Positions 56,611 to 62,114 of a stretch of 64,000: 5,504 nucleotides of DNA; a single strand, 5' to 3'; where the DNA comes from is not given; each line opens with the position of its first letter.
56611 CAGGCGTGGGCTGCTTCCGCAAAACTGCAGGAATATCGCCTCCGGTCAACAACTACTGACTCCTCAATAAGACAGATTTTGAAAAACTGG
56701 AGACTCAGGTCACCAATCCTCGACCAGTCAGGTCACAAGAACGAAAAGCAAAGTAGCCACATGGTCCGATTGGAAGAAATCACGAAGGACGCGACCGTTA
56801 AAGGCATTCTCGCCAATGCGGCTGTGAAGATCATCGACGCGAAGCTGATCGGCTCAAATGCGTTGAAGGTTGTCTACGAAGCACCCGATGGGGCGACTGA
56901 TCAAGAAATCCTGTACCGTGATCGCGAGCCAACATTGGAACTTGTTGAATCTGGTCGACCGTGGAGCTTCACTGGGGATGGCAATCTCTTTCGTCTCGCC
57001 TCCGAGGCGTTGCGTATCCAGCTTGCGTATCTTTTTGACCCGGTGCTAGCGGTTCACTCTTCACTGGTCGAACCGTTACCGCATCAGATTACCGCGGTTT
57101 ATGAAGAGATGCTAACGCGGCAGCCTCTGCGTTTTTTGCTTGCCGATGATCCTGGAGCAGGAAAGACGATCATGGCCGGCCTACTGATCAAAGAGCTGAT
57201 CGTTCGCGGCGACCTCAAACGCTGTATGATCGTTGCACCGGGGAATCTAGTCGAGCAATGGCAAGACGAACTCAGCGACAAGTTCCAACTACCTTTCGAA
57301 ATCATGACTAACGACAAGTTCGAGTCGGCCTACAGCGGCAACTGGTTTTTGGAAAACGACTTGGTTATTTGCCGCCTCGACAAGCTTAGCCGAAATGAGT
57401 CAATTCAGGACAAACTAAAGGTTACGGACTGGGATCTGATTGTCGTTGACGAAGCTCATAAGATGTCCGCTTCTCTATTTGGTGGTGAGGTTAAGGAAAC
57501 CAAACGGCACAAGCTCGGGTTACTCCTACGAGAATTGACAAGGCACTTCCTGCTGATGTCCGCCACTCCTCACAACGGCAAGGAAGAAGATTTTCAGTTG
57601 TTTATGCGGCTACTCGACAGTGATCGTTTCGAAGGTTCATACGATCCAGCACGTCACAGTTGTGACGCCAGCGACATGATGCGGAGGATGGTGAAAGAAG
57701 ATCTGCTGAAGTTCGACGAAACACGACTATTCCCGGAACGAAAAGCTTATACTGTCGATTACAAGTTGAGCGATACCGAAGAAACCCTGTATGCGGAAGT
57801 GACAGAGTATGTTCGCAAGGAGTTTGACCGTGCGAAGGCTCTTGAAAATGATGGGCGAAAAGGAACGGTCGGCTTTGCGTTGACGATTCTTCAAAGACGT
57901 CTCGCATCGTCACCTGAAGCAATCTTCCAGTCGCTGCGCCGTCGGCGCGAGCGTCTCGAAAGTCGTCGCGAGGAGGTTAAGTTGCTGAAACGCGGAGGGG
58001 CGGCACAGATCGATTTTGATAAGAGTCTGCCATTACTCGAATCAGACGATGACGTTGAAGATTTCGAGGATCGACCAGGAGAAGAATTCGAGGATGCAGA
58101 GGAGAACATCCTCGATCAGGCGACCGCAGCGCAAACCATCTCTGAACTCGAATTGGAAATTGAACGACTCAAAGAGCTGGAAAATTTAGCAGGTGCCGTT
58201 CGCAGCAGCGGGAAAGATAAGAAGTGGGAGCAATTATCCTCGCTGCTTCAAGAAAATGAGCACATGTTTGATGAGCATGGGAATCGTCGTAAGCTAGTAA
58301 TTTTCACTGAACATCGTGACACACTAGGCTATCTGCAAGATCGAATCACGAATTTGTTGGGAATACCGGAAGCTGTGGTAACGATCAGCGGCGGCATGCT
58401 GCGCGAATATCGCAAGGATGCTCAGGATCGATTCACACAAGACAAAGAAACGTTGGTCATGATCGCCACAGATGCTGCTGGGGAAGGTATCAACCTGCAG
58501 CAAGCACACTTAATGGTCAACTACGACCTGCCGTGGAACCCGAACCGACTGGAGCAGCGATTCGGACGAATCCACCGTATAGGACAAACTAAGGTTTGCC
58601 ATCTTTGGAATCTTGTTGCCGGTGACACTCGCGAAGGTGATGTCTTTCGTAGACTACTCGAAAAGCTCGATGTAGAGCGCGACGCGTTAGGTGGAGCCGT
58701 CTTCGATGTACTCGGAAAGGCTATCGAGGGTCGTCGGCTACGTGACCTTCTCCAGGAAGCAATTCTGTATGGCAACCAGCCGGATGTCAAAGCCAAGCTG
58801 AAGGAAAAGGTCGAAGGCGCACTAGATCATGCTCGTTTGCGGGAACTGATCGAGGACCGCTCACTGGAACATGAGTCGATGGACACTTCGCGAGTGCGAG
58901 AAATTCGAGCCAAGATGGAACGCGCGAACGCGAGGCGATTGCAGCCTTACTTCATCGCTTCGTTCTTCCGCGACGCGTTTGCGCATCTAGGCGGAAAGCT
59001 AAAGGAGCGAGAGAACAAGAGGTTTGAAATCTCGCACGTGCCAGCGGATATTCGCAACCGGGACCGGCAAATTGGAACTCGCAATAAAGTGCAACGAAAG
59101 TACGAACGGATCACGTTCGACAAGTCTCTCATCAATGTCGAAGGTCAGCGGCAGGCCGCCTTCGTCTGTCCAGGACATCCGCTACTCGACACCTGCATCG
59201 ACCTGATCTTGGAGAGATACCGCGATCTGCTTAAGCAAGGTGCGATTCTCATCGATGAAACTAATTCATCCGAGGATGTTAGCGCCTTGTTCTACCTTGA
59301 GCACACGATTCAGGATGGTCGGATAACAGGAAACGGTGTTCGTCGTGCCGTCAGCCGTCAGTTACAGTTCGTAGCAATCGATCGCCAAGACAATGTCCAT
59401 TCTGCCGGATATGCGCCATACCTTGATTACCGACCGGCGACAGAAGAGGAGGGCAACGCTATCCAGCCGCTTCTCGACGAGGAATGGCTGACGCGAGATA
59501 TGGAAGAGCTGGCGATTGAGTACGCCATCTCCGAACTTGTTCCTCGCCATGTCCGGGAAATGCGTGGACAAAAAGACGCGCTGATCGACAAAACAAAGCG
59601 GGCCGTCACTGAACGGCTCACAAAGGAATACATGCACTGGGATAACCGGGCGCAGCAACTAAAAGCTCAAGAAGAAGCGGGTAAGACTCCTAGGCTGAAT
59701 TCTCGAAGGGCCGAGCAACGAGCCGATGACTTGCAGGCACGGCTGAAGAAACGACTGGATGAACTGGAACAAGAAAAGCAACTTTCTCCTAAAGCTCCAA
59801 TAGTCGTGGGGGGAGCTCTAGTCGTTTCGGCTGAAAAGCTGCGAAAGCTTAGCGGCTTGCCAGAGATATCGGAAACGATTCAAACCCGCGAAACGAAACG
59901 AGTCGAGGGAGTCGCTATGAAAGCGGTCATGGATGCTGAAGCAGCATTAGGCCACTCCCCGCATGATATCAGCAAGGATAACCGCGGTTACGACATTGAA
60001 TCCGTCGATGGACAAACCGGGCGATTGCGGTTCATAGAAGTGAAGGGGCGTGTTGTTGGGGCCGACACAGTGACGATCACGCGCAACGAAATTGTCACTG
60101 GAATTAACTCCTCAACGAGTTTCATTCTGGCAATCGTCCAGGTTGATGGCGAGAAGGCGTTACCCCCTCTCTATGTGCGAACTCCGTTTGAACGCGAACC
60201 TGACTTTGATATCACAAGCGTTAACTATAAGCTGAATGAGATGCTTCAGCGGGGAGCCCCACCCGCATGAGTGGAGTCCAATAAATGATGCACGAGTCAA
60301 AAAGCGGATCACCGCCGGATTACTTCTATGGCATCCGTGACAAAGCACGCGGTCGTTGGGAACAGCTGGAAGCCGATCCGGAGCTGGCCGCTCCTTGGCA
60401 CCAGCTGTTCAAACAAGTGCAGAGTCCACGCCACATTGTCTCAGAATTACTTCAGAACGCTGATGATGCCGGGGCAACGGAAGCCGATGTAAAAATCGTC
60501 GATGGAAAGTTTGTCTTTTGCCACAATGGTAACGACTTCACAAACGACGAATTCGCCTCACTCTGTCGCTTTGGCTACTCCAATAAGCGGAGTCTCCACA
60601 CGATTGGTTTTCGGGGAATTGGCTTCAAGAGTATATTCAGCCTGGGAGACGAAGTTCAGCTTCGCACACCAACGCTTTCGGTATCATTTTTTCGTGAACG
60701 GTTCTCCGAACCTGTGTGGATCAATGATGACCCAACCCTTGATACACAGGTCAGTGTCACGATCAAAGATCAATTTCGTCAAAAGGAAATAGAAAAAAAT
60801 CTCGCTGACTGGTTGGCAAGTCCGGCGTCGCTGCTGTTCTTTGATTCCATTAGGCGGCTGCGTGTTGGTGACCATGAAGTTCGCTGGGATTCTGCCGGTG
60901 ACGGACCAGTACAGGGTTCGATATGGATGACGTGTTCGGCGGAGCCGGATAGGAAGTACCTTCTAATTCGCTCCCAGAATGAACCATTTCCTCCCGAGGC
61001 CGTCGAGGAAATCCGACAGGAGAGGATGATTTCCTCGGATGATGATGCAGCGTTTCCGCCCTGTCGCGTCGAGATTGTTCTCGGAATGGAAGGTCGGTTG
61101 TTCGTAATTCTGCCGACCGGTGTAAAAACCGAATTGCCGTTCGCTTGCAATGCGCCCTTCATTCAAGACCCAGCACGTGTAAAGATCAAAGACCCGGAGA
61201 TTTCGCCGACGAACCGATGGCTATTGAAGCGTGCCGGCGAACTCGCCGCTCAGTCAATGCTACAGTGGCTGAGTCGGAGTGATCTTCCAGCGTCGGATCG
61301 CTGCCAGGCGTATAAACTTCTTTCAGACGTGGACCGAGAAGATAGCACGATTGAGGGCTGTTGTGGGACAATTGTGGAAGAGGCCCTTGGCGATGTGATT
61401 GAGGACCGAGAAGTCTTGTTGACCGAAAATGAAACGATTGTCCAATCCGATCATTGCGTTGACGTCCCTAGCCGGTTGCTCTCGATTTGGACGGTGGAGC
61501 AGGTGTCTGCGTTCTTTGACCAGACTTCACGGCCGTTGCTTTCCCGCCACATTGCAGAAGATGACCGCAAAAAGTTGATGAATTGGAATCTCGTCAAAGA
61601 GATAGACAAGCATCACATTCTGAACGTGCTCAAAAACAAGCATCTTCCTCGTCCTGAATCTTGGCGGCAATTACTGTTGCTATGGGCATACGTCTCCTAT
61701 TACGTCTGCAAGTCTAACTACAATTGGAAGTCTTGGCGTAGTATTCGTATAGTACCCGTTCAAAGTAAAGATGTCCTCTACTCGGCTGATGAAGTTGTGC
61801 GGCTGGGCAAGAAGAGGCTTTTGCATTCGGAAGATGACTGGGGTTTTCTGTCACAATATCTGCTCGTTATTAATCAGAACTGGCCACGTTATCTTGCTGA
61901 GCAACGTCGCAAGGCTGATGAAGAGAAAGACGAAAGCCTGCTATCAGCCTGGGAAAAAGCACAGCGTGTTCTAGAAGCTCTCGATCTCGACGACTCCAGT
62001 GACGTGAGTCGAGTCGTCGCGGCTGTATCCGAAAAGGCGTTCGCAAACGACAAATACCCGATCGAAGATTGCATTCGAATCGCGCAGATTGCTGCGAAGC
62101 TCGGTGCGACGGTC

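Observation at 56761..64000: SNF2 helicase-DUF3883 nuclease plus giant sacsin-type GHKL ATPase: candidate uncharacterised defence module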

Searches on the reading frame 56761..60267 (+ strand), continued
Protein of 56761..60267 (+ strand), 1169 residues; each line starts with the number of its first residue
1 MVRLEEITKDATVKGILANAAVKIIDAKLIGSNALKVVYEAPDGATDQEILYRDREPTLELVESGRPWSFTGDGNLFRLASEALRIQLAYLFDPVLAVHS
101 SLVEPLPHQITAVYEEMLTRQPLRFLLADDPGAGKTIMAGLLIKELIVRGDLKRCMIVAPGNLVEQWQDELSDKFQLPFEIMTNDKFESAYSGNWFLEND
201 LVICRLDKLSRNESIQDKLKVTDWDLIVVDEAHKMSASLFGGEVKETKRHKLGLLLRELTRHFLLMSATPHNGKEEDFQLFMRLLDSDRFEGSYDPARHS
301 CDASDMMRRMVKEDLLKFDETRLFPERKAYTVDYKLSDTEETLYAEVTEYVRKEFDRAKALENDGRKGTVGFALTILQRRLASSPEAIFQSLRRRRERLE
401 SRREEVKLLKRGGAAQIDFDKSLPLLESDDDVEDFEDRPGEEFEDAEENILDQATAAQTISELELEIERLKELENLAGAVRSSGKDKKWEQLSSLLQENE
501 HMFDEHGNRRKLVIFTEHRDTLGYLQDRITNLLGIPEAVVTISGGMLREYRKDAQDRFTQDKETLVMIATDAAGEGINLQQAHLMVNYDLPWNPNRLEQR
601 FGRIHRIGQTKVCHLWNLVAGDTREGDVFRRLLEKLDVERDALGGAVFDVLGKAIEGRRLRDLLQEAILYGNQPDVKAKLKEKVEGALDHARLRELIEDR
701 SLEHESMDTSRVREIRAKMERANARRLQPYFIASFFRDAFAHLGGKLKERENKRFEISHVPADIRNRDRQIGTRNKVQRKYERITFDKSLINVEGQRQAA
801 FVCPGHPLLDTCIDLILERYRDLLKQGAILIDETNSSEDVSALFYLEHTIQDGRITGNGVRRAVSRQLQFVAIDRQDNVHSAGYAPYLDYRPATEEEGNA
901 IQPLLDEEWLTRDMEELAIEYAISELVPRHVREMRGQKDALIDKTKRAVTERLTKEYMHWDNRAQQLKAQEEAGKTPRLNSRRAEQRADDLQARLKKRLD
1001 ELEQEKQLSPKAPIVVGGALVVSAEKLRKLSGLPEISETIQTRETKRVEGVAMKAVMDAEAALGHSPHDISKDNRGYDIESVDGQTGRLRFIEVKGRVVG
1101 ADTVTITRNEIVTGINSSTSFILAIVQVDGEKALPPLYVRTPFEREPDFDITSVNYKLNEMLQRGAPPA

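Call 100: get_annotated_region(hit=H45, flank=6000)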
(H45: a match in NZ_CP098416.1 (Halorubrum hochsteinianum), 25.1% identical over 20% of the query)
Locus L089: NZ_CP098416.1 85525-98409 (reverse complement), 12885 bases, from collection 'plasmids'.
description: Halorubrum hochsteinianum strain 1-13-28 plasmid unnamed1, complete sequence
organism: Halorubrum hochsteinianum (NCBI taxid 2949307)
taxonomy: Archaea; Euryarchaeota; Halobacteria; Halobacteriales; Haloferacaceae; Halorubrum; Halorubrum hochsteinianum
host: -; source: cell culture,underground brine; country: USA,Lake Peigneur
typing (MOB-suite, as given by PLSDB): non-mobilizable; mating-pair formation MPF_T
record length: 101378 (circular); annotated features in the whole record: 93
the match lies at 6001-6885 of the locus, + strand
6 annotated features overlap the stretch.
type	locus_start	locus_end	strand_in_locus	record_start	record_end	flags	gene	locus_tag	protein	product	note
CDS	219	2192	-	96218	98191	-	-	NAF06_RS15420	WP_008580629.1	DNA cytosine methyltransferase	GO:0006304 - DNA modification [Evidence IEA]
CDS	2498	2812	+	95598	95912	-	-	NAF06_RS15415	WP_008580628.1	hypothetical protein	-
CDS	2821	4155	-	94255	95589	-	-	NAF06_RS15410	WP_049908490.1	hypothetical protein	-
CDS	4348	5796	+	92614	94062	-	-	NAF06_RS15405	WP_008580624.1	hypothetical protein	-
CDS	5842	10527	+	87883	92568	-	-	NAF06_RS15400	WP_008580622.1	HNH endonuclease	-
CDS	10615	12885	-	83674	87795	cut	-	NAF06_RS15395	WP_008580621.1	AAA domain-containing protein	-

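Call 101: search_protein_families(library=pfam, proteins=[L089:5842-10524:+, L086:5353-6489:+, L088:17113-18300:+, L083:7603-8064:+, L083:8055-8480:+, L083:8480-8968:+], max_evalue=0.01)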
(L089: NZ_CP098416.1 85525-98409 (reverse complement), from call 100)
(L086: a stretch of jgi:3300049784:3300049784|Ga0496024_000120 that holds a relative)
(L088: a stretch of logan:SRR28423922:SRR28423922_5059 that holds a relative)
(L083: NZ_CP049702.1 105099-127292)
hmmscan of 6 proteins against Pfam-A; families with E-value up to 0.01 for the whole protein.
L089:5842-10524:+ (1561 aa): 5 families
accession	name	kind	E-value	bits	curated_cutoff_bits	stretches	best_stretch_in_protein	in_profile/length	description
PF13391.12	HNH_2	-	4.4e-11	42.9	21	1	1454-1507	1-65/66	HNH endonuclease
PF25794.1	SACS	-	1.5e-09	38.5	32.8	1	61-158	19-138/247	Sacsin domain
PF02518.31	HATPase_c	-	3.4e-06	27.9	26.4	1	58-173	5-107/111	Histidine kinase-, DNA gyrase B-, and HSP90-like ATPase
PF01844.29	HNH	-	0.00016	22.2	21.4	1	1454-1494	1-38/47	HNH endonuclease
PF14279.12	HNH_5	-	0.0087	16.4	27.5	0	1454-1494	1-37/56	HNH endonuclease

L086:5353-6489:+ (379 aa): 0 families

L088:17113-18300:+ (396 aa): 0 families

L083:7603-8064:+ (154 aa): 1 family
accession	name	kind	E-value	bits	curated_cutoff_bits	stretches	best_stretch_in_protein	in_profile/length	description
PF04266.20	ASCH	-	0.007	17.5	21.2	1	9-77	3-70/103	ASCH domain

L083:8055-8480:+ (142 aa): 0 families

L083:8480-8968:+ (163 aa): 0 families

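Call 102: search_protein_families(library=padloc, proteins=[L089:5842-10524:+, L086:5353-6489:+, L088:17113-18300:+, L088:8927-10546:+, L083:7603-8064:+, L083:8055-8480:+, L083:8480-8968:+], max_evalue=0.0001)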
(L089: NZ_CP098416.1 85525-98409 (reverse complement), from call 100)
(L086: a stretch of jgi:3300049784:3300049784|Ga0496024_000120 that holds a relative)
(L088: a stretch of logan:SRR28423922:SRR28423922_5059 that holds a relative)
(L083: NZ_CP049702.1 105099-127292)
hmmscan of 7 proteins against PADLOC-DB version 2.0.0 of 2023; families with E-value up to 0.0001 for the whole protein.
L089:5842-10524:+ (1561 aa): 11 families
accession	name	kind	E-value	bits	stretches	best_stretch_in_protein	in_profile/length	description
PDLC03968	TmtA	-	2.8e-170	566.8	1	7-1395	27-1335/1486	-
PDLC03972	TmtA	-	3.4e-67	225.5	1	65-919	47-853/1302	-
PDLC03966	TmtA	-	1.9e-48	163.2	1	61-526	45-544/1655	-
PDLC03964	TmtA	-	4.3e-47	158.9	2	166-922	192-865/1538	-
PDLC03969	TmtA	-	5.5e-41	138.2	2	63-330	33-319/1563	-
PDLC03965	TmtA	-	4e-35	119.2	1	62-730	34-664/1370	-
PDLC03971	TmtA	-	3.2e-34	115.8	2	18-143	12-145/1782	-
PDLC03970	TmtA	-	1.6e-23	80.7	2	60-134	63-136/1552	-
PDLC04132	HNH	-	4.4e-14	50.3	1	1427-1556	142-270/286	-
PDLC03967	TmtA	-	4.8e-06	23.2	1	65-134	44-117/1063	-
PDLC03546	HNH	-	3.7e-05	20.9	1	1433-1555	153-274/282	Type II restriction enzyme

L086:5353-6489:+ (379 aa): 0 families

L088:17113-18300:+ (396 aa): 1 family
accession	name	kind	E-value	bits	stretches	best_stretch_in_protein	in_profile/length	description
PDLC04764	PDC-M65A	-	7.9e-56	187.7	1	8-392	5-394/398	-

L088:8927-10546:+ (540 aa): 3 families
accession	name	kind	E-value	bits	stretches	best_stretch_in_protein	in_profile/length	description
PDLC02402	Aga_SIR2-PNTD1-PNTD2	-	8.5e-13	45.3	1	195-381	369-560/876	Class I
PDLC02418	Aga_SIR2-Kinase-PNTD1-PNTD2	-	7.9e-11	38.9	1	226-383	272-440/756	Class I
PDLC02394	pAgo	-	1.2e-06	24.6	1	273-340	313-387/1121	-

L083:7603-8064:+ (154 aa): 0 families

L083:8055-8480:+ (142 aa): 0 families

L083:8480-8968:+ (163 aa): 0 families

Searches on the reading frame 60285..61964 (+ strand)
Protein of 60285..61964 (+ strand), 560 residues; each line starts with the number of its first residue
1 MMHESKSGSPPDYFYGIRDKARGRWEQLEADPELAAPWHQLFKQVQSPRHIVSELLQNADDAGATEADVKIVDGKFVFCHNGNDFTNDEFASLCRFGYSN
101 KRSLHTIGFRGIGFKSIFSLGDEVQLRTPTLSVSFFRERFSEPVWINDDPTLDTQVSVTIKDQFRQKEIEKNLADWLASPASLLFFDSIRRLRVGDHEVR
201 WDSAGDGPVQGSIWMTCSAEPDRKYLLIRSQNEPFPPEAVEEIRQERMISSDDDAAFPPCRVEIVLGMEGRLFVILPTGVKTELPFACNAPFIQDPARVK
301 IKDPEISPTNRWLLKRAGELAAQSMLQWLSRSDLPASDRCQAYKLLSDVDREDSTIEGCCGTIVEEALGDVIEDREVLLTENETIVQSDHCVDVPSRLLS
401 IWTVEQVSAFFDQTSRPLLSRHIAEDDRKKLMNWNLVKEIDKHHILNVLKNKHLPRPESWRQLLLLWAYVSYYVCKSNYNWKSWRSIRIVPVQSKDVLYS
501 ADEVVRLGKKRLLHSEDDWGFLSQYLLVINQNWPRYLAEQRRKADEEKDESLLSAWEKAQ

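Call 98: search_protein_representatives(protein=window:60285-61964:+)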
Query: 560 residues. Proteins with E-value up to 0.001 (for the whole library): 3239; up to 1e-10: 704; up to 1e-30: 354. The best 150 are listed.
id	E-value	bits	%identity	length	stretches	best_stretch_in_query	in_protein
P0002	0.0e+00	1092.3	86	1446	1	1-560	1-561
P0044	2.1e-227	772.6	62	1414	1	10-552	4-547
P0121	2.4e-224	762.5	60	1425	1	10-557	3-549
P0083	6.3e-224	761.1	62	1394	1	10-552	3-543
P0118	1.9e-212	723.3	59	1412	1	10-553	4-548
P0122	5.2e-208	708.6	57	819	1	10-550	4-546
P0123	1.9e-206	703.4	59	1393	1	10-552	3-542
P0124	7.5e-203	691.6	56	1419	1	11-555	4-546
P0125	1.6e-202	690.4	56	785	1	11-559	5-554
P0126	3.6e-201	686.0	57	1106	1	10-548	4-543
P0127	2.1e-196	670.2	53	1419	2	9-543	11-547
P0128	3.3e-195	666.3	56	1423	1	11-552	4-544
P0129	3.1e-194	663.1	53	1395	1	9-553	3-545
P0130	8.3e-194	661.7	58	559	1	9-514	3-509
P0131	2.4e-192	656.9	55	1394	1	11-559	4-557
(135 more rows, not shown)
